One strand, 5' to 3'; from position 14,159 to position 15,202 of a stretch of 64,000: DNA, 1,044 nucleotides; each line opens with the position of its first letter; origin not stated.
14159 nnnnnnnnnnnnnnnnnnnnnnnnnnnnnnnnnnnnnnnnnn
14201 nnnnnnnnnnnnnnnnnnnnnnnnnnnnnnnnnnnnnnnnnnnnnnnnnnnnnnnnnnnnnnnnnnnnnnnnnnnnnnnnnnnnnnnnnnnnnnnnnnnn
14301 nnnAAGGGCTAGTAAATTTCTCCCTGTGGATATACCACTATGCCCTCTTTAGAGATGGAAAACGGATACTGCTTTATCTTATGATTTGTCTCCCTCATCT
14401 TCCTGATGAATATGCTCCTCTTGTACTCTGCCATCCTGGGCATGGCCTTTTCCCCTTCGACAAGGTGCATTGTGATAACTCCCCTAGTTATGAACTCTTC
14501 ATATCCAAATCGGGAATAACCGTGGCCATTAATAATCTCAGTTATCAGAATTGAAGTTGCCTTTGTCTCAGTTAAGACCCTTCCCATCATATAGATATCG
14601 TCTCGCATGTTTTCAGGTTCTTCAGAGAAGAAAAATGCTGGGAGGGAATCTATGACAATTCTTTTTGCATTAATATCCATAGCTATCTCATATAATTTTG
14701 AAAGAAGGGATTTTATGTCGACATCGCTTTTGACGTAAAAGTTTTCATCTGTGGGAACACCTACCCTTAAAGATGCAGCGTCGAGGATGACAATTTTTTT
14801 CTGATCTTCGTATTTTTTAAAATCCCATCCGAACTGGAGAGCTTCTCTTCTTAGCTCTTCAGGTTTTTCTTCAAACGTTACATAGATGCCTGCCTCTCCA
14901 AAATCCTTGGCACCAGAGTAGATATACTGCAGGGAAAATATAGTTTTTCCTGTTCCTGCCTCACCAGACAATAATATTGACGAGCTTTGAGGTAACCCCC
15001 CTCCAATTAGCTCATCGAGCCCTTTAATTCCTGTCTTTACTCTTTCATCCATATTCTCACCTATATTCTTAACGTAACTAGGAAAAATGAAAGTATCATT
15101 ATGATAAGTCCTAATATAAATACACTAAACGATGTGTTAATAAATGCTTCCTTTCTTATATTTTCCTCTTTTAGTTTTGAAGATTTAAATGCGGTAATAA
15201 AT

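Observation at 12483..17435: Six-gene KaiC-like / PilT-like ATPase operon with two tiny polytopic membrane proteins, divergent from a pilin-like gene: candidate uncharacterised membrane-associated machine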

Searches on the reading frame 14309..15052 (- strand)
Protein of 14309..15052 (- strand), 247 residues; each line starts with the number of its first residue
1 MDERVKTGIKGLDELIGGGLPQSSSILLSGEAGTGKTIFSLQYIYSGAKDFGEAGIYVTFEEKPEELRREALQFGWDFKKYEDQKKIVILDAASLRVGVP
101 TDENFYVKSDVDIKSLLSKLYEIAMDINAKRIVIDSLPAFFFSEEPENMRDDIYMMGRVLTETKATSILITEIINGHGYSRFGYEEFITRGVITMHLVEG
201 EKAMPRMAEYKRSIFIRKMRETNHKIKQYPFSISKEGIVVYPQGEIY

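Call 3: search_protein_families(library=pfam, proteins=[window:14309-15052:-], max_evalue=0.1)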
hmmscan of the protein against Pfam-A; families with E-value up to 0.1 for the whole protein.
window:14309-15052:- (247 aa): 10 families
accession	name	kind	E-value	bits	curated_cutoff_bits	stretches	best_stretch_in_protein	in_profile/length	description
PF06745.19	ATPase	-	1e-72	244.7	26.6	1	5-244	1-230/231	KaiC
PF13481.12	AAA_25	-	5.6e-10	39.6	27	1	4-162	14-175/195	AAA domain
PF07088.17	GvpD_P-loop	-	0.00029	21.2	24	1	24-204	11-181/189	GvpD gas vesicle protein, P-loop domain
PF03796.21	DnaB_C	-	0.00096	19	27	1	5-74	2-70/255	DnaB-like helicase C terminal domain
PF25199.1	nSTAND_NTPase5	-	0.0063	16.8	34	1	23-95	41-107/145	Novel STAND NTPase 5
PF13173.12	AAA_14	-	0.037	14.5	27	1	25-91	4-69/129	AAA domain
PF00158.32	Sigma54_activat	-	0.043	13.9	20.2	1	20-72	19-70/168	Sigma-54 interaction domain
PF13401.12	AAA_22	-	0.055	14.2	27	0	24-72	6-55/130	AAA domain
PF05625.17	PAXNEB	-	0.07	12.6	28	0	6-29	20-43/366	PAXNEB protein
PF13191.12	AAA_16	-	0.076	13.9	32.6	1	22-41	23-42/167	AAA ATPase domain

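Call 4: search_protein_families(library=ncbifam, proteins=[window:14309-15052:-], max_evalue=0.1)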
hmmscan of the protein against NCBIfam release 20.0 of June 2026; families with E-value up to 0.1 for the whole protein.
window:14309-15052:- (247 aa): 20 families
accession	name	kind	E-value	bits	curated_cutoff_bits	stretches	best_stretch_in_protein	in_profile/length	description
NF006799.0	PRK09302.1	equivalog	7.4e-55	186.5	408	1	3-243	11-241/515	circadian clock protein KaiC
TIGR03877.1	thermo_KaiC_1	hypoth_equivalog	5.8e-53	179.8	307.25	1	3-243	2-235/238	KaiC domain-containing protein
TIGR02655.1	circ_KaiC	equivalog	3.4e-45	154.6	546.25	1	4-245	2-233/484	circadian clock protein KaiC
TIGR03881.1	KaiC_arch_4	hypoth_equivalog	2.9e-43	148.2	247.8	1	3-240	1-228/231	KaiC domain-containing protein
TIGR03880.1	KaiC_arch_3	hypoth_equivalog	3.9e-40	137.8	249.45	1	8-246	1-223/224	KaiC domain-containing protein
NF052589.1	ArlH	equivalog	3.6e-12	46.5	215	1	12-241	9-224/229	archaellum protein ArlH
TIGR03878.1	thermo_KaiC_2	hypoth_equivalog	6.3e-12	45.4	232.2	1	18-177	31-179/259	KaiC domain-containing protein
NF004723.0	PRK06067.1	subfamily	3.9e-10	39.6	194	1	5-148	16-149/243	flagellar accessory protein FlaH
TIGR00416.1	sms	equivalog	9.8e-08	31.1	403.05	1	3-144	74-186/454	DNA repair protein RadA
NF003301.0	PRK04301.1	equivalog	6.5e-05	22.3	259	1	4-42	82-120/316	DNA repair and recombination protein RadA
NF006320.0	PRK08533.1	equivalog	7.8e-05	22.4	215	1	11-78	12-78/230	flagellar accessory protein FlaH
TIGR02236.1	recomb_radA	equivalog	0.00049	19.6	361.15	1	4-43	77-116/311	DNA repair and recombination protein RadA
TIGR02237.1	recomb_radB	equivalog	0.0005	20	172.4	1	12-185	1-156/210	DNA repair and recombination protein RadB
NF004629.0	PRK05973.1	equivalog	0.0014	17.7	156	1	23-93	64-133/237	DNA helicase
NF006861.0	PRK09361.1-1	equivalog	0.002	17.7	278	1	1-61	1-60/235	DNA repair and recombination protein RadB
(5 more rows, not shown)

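Call 14: find_homologous_proteins(query=window:14309-15052:-, max_evalue=1e-10)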
Query window:14309-15052:- (247 aa): 734 proteins with E <= 1e-10 among 1394 candidates; the best 120 are listed.
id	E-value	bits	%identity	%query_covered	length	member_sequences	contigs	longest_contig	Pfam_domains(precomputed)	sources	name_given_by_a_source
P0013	1.4e-157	540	100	100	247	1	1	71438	PF06745.20,PF13481.13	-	-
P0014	2.9e-153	526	98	100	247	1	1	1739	PF06745.20,PF13481.13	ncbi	-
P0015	2.3e-152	523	97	100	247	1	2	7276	PF06745.20,PF13481.13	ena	-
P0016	8.9e-152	521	96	100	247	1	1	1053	PF06745.20,PF13481.13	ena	-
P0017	2.2e-149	514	95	100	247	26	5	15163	PF06745.20,PF13481.13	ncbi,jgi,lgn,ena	-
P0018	2.2e-146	504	93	100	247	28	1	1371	PF06745.20,PF13481.13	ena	-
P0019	8.3e-145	499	89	100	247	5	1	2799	PF06745.20,PF13481.13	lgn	-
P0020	3.5e-143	493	91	100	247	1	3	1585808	PF06745.20,PF13481.13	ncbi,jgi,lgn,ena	-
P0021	4.6e-143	493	91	100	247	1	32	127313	PF06745.20,PF13481.13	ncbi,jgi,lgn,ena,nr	ncbi:MAG TPA: gas vesicle protein GvpD [Methanofastidiosum sp.]|jgi:KaiC/GvpD/RAD55 family RecA-like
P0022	5.0e-143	493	91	100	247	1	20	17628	PF06745.20,PF13481.13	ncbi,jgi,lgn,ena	-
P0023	6.7e-143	492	91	100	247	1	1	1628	PF06745.20,PF13481.13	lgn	-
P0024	7.3e-143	492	91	100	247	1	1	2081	PF06745.20,PF13481.13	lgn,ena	-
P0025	2.2e-142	491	91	100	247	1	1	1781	PF06745.20,PF13481.13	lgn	-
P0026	6.7e-142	489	91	100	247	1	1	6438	PF06745.20,PF13481.13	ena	-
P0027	1.0e-140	485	89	100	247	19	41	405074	PF06745.20,PF13481.13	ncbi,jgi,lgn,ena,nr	ncbi:MAG TPA: gas vesicle protein GvpD [Methanofastidiosum sp.]|nr:gas vesicle protein GvpD [Methano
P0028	2.0e-140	484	87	100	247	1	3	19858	PF06745.20,PF13481.13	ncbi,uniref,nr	ncbi:MAG: circadian clock protein KaiC [Candidatus Methanofastidiosum methylothiophilum]|uniref:Circ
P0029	6.9e-131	453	83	99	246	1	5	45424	PF06745.20,PF13481.13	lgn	-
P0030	2.6e-80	288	57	100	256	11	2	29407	PF06745.20,PF07088.17,PF13481.13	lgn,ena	-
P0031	1.5e-79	285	56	98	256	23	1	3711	PF06745.20,PF13481.13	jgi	-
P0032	2.1e-78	281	56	98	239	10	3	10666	PF06745.20,PF13481.13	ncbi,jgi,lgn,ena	-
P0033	1.0e-77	279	54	98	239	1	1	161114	PF06745.20,PF07088.17,PF13481.13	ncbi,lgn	-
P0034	4.0e-64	235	47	99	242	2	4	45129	PF06745.20,PF03796.22,PF23442.2,PF13481.13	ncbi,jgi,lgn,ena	ncbi:MAG: ATPase domain-containing protein [Candidatus Helarchaeota archaeon]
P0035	4.7e-64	234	46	99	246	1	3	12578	PF06745.20,PF07088.17,PF13481.13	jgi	jgi:KaiC/GvpD/RAD55 family RecA-like ATPase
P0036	7.8e-62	227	45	99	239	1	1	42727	PF06745.20,PF07088.17,PF03796.22,PF05625.18,PF13481.13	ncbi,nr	ncbi:MAG: AAA family ATPase [Candidatus Lokiarchaeota archaeon]|nr:AAA family ATPase [Candidatus Lok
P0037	1.3e-61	226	81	55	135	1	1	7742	PF06745.20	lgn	-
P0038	1.9e-60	223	47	95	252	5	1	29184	PF06745.20,PF13481.13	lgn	-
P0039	3.2e-60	222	45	97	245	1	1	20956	PF06745.20,PF07088.17,PF13481.13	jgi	jgi:KaiC/GvpD/RAD55 family RecA-like ATPase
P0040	2.6e-58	216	88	47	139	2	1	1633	PF06745.20,PF13481.13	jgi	-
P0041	1.5e-57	213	46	96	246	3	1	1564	PF06745.20,PF23442.2,PF13481.13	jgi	-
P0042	3.6e-57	212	46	96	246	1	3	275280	PF06745.20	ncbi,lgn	-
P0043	4.6e-57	211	44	99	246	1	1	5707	PF06745.20,PF07088.17,PF13481.13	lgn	-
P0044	2.0e-55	206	43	99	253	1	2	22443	PF06745.20,PF07088.17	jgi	jgi:KaiC/GvpD/RAD55 family RecA-like ATPase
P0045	2.6e-55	206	46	98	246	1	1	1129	PF06745.20,PF07088.17,PF03796.22,PF13481.13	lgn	-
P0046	3.3e-55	205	42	99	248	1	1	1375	PF06745.20,PF07088.17,PF23442.2,PF13481.13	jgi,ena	-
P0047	7.6e-55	204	42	97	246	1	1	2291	PF06745.20,PF07088.17,PF13481.13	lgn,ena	-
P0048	9.0e-55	204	45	98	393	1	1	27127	PF06745.20,PF01878.25,PF13481.13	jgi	jgi:KaiC/GvpD/RAD55 family RecA-like ATPase/predicted RNA-binding protein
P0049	1.3e-54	203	45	99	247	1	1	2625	PF06745.20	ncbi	-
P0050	1.7e-54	203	43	99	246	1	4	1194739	PF06745.20,PF07088.17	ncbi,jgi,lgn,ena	-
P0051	2.6e-54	202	43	96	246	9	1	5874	PF06745.20,PF07088.17,PF23442.2,PF13481.13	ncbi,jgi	jgi:KaiC/GvpD/RAD55 family RecA-like ATPase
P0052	4.0e-54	202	42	99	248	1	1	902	PF06745.20,PF07088.17,PF13481.13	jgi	jgi:KaiC/GvpD/RAD55 family RecA-like ATPase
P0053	8.3e-54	201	44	99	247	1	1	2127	PF06745.20,PF23442.2,PF13481.13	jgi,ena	-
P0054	1.7e-53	200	45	96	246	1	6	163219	PF06745.20,PF07088.17,PF13481.13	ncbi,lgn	ncbi:MAG: ATPase domain-containing protein [Candidatus Diapherotrites archaeon]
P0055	2.8e-53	199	43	99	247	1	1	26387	PF06745.20,PF13481.13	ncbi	ncbi:MAG: ATPase domain-containing protein, partial [archaeon]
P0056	3.5e-53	199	45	99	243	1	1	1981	PF06745.20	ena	-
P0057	4.1e-53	199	42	99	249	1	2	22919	PF06745.20,PF07088.17,PF13481.13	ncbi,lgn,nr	ncbi:AAA family ATPase [Candidatus Micrarchaeota archaeon]|nr:AAA family ATPase [Candidatus Micrarch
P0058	5.0e-53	198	42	99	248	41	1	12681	PF06745.20,PF07088.17,PF23442.2,PF13481.13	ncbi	-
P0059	5.9e-53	198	45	97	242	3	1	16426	PF06745.20,PF23442.2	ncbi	-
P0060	7.3e-53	198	40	99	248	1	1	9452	PF06745.20,PF07088.17,PF13481.13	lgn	-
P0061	7.3e-53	198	43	96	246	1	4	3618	PF06745.20,PF07088.17,PF23442.2,PF13481.13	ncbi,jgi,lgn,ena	-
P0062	8.0e-53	198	42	99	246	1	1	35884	PF06745.20,PF07088.17,PF23442.2,PF13481.13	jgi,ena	-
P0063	1.3e-52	197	40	99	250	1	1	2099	PF06745.20,PF07088.17,PF13481.13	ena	-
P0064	1.3e-52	197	40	99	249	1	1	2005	PF06745.20,PF07088.17,PF13481.13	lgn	-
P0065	1.5e-52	197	45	96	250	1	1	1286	PF06745.20,PF23442.2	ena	-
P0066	1.5e-52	197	45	98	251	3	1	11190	PF06745.20,PF07088.17,PF13481.13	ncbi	-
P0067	2.3e-52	196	42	99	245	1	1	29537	PF06745.20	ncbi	ncbi:MAG: ATPase domain-containing protein [Candidatus Diapherotrites archaeon]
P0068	2.5e-52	196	43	99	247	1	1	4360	PF06745.20,PF07088.17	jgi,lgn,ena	-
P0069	2.7e-52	196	41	99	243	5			PF06745.20,PF07088.17,PF13481.13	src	-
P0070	2.7e-52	196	44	99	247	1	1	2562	PF06745.20,PF07088.17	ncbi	-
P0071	3.0e-52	196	43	99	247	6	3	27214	PF06745.20,PF07088.17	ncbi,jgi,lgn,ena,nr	ncbi:ATPase [Candidatus Micrarchaeota archaeon]|nr:ATPase [Candidatus Micrarchaeota archaeon] MBU247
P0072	3.0e-52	196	43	96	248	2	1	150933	PF06745.20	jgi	jgi:KaiC/GvpD/RAD55 family RecA-like ATPase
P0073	4.2e-52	195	42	99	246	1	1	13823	PF06745.20,PF23442.2,PF13481.13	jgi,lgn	-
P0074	6.3e-52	195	41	99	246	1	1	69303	PF06745.20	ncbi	ncbi:MAG: ATPase domain-containing protein [Candidatus Diapherotrites archaeon]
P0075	7.1e-52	194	44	99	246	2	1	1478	PF06745.20,PF23442.2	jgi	jgi:KaiC/GvpD/RAD55 family RecA-like ATPase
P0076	7.1e-52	194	41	99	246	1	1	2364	PF06745.20,PF23442.2,PF13481.13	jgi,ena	-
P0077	8.7e-52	194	43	97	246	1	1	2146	PF06745.20,PF13481.13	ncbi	-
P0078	1.4e-51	193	42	97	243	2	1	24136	PF06745.20,PF07088.17,PF13481.13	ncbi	ncbi:MAG: ATPase domain-containing protein [Candidatus Thorarchaeota archaeon]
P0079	1.5e-51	193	49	77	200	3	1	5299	PF06745.20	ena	-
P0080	1.6e-51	193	40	97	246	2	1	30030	PF06745.20,PF13481.13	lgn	-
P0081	1.8e-51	193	44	99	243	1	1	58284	PF06745.20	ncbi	-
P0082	2.1e-51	193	43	97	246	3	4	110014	PF06745.20,PF07088.17,PF23442.2,PF13481.13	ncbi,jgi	-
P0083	2.2e-51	193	41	96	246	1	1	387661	PF06745.20,PF23442.2,PF13481.13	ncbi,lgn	-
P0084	2.3e-51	193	42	100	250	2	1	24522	PF06745.20,PF23442.2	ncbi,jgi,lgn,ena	-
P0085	2.6e-51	193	43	96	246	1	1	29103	PF06745.20,PF07088.17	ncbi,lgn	ncbi:MAG: ATPase domain-containing protein [Candidatus Diapherotrites archaeon]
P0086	3.1e-51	192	45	99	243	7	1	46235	PF06745.20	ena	-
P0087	3.1e-51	192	41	96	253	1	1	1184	PF06745.20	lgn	-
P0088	3.1e-51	192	42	96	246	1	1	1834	PF06745.20,PF07088.17,PF23442.2,PF13481.13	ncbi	-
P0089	3.2e-51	192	42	99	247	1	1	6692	PF06745.20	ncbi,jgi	jgi:KaiC/GvpD/RAD55 family RecA-like ATPase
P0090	3.5e-51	192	42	97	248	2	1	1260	PF06745.20,PF13481.13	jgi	-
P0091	3.5e-51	192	40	99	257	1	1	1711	PF06745.20,PF07088.17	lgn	-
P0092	4.4e-51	192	41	99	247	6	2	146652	PF06745.20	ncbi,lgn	ncbi:MAG: ATPase domain-containing protein [archaeon]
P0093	5.0e-51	192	41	96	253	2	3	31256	PF06745.20,PF23442.2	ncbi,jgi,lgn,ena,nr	ncbi:MAG: ATPase [Candidatus Diapherotrites archaeon]|nr:ATPase [Candidatus Diapherotrites archaeon]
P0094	8.0e-51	191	41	99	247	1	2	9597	PF06745.20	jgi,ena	-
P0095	1.1e-50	191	41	99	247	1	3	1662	PF06745.20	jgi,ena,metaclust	metaclust:\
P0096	2.0e-50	190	41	99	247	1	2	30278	PF06745.20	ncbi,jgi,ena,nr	ncbi:MAG: ATPase [Candidatus Diapherotrites archaeon CG10_big_fil_rev_8_21_14_0_10_31_34]|nr:MAG: AT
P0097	2.0e-50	190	44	96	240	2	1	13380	PF06745.20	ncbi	-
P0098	2.3e-50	190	41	96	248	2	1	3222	PF06745.20,PF07088.17,PF13481.13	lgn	-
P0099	3.0e-50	189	44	96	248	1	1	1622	PF06745.20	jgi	-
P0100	3.5e-50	189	44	96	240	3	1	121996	PF06745.20,PF07088.17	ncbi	-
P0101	3.9e-50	189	43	96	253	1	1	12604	PF06745.20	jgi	jgi:KaiC/GvpD/RAD55 family RecA-like ATPase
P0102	4.2e-50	189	42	96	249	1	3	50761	PF06745.20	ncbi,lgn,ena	ncbi:MAG: ATPase domain-containing protein [archaeon]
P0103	4.7e-50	189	42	97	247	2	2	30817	PF06745.20,PF23442.2,PF13481.13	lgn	-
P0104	4.9e-50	188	41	97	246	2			PF06745.20,PF13481.13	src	-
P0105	6.7e-50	188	43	97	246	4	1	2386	PF06745.20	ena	-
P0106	6.8e-50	188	44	96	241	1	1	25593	PF06745.20,PF23442.2,PF13481.13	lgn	-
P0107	7.2e-50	188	40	99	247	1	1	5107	PF06745.20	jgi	-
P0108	1.0e-49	187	40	97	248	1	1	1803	PF06745.20,PF07088.17,PF13481.13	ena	-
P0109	1.3e-49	187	46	98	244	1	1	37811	PF06745.20,PF13481.13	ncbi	-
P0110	1.4e-49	187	42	95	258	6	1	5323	PF06745.20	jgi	-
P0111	1.7e-49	187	42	96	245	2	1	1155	PF06745.20,PF07088.17,PF23442.2,PF13481.13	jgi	jgi:KaiC/GvpD/RAD55 family RecA-like ATPase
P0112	2.0e-49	186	40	96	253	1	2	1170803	PF06745.20,PF07088.17,PF13481.13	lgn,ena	-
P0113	3.5e-49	186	42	96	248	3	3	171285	PF06745.20,PF07088.17,PF13481.13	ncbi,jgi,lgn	jgi:KaiC/GvpD/RAD55 family RecA-like ATPase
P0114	3.5e-49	186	42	98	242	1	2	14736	PF06745.20,PF13481.13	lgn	-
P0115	5.0e-49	185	41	99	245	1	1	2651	PF06745.20,PF23442.2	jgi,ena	-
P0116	7.2e-49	185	41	96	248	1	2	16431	PF06745.20,PF23442.2,PF13481.13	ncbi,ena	-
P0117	7.3e-49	185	44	96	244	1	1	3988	PF06745.20,PF13481.13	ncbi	-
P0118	9.5e-49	184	40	99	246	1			PF06745.20,PF13481.13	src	-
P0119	1.0e-48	184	39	99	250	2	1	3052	PF06745.20,PF03796.22,PF23442.2,PF13481.13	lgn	-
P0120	1.3e-48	184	42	99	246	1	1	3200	PF06745.20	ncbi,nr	ncbi:MAG: hypothetical protein HY917_05455 [Candidatus Diapherotrites archaeon]|nr:hypothetical prot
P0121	1.6e-48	183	39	96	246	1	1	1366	PF06745.20,PF07088.17,PF23442.2,PF13481.13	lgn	-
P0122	2.1e-48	183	41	96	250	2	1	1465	PF06745.20,PF07088.17,PF03796.22,PF23442.2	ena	-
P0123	2.3e-48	183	40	99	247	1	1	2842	PF06745.20,PF07088.17,PF13481.13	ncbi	-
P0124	2.8e-48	183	37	99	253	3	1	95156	PF06745.20,PF07088.17,PF13481.13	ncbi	ncbi:MAG: ATPase domain-containing protein [Candidatus Norongarragalinales archaeon]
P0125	5.0e-48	182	39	100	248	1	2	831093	PF06745.20,PF07088.17,PF23442.2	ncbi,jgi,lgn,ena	-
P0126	6.0e-48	182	41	96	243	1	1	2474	PF06745.20,PF23442.2,PF13481.13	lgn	-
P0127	8.4e-48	181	40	99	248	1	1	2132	PF06745.20,PF07088.17,PF13481.13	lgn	-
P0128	9.3e-48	181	41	96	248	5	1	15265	PF06745.20,PF23442.2,PF13481.13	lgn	-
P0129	1.8e-47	180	41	96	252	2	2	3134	PF06745.20,PF07088.17,PF23442.2,PF13481.13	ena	-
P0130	2.5e-47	180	40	99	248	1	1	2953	PF06745.20,PF23442.2,PF13481.13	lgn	-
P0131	2.6e-47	180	40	99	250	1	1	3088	PF06745.20,PF23442.2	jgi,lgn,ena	jgi:KaiC/GvpD/RAD55 family RecA-like ATPase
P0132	2.8e-47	179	40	96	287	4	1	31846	PF06745.20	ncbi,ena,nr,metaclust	ncbi:MAG: ATPase [Candidatus Diapherotrites archaeon CG08_land_8_20_14_0_20_30_16]|nr:MAG: ATPase [C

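Call 16: find_encoding_contigs(protein=P0033, flank=7000, max_places=2)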
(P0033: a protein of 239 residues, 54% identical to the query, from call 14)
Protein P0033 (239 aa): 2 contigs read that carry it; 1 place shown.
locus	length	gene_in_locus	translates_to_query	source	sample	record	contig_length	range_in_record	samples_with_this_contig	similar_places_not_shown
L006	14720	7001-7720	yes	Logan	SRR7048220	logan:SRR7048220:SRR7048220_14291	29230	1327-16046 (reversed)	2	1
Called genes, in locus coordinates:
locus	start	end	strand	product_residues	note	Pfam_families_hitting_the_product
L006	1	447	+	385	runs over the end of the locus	PF00108:Thiolase_N, PF22691:Thiolase_C_1, PF02803:Thiolase_C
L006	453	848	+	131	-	PF12172:zf-ChsH2, PF01796:OB_ChsH2_C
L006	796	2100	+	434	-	PF00368:HMG-CoA_red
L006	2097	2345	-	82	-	PF01922:SRP19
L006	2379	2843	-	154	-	-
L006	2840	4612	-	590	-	PF02516:STT3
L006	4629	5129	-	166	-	-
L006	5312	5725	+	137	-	PF12840:HTH_20 (weak), PF13404:HTH_AsnC-type, PF13412:HTH_24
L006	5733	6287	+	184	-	PF24336:DUF7504 (weak)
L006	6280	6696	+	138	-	-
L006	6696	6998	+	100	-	-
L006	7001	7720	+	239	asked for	PF06745:ATPase, PF13481:AAA_25, PF07088:GvpD_P-loop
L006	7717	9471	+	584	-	PF03308:MeaB (faint)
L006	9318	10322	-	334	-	PF01841:Transglut_core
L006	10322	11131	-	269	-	-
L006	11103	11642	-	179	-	PF01936:NYN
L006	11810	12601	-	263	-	PF06023:Csa1, PF12705:PDDEXK_1, PF01930:Cas_Cas4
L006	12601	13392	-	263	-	PF12705:PDDEXK_1, PF01930:Cas_Cas4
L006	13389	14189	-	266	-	PF02749:QRPTase_N, PF01729:QRPTase_C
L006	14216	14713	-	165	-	PF00004:AAA (weak), PF03266:NTPase_1, PF13245:AAA_19 (weak)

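Call 17: find_encoding_contigs(protein=P0030, flank=7000, max_places=2)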
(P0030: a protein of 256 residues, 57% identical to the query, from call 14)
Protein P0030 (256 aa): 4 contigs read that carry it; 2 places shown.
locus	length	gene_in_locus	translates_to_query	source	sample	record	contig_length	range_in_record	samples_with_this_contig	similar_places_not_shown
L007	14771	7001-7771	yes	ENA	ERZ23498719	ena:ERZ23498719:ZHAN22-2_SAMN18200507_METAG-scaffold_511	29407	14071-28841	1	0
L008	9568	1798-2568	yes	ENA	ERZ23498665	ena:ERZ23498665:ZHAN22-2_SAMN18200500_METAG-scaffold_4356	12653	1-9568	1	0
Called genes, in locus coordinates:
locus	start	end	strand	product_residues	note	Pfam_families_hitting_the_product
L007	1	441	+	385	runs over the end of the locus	PF00108:Thiolase_N, PF00109:ketoacyl-synt (weak), PF22691:Thiolase_C_1, PF02803:Thiolase_C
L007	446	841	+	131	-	PF12172:zf-ChsH2, PF01796:OB_ChsH2_C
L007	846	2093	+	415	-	PF00368:HMG-CoA_red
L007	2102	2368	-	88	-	PF01922:SRP19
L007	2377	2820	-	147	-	-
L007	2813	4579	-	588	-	PF02516:STT3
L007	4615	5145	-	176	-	-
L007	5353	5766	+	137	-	PF13404:HTH_AsnC-type, PF13412:HTH_24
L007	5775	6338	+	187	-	PF06745:ATPase (weak)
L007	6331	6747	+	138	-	-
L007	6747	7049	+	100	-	-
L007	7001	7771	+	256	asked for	PF13481:AAA_25, PF06745:ATPase, PF07088:GvpD_P-loop (weak)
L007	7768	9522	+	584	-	PF00437:T2SSE (weak)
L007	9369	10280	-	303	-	PF01841:Transglut_core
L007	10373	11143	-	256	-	-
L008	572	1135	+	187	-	PF06745:ATPase (weak)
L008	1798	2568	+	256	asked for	PF13481:AAA_25, PF06745:ATPase, PF07088:GvpD_P-loop (weak)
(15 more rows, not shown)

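Call 18: find_encoding_contigs(protein=P0034, flank=7000, max_places=2)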
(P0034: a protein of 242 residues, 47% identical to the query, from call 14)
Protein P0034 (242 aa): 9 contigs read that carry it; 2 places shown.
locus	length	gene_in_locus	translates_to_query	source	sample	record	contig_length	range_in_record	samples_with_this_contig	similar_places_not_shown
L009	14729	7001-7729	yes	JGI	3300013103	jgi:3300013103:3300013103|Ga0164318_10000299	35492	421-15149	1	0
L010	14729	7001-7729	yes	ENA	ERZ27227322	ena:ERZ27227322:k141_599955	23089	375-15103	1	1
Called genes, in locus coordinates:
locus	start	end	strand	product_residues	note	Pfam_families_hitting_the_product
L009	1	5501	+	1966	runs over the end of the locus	PF07221:GlcNAc_2-epim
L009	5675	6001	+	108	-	-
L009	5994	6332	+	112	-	-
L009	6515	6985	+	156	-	PF12840:HTH_20 (weak), PF13404:HTH_AsnC-type, PF13412:HTH_24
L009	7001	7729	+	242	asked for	PF03796:DnaB_C (weak), PF06745:ATPase, PF13481:AAA_25 (weak), PF23442:DUF7125 (faint)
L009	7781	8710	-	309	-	PF03259:Robl_LC7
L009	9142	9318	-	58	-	-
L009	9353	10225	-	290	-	-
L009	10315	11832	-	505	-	PF03853:YjeF_N, PF01256:Carb_kinase, PF02110:HK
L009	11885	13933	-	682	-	PF05833:NFACT_N, PF05670:NFACT-R_1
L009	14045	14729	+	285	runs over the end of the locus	PF01956:EMC3_TMCO1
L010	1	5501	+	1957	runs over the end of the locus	?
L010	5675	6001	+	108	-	-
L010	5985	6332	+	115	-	-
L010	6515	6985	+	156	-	PF12840:HTH_20 (weak), PF13404:HTH_AsnC-type, PF13412:HTH_24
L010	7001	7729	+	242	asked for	PF03796:DnaB_C (weak), PF06745:ATPase, PF13481:AAA_25 (weak), PF23442:DUF7125 (faint)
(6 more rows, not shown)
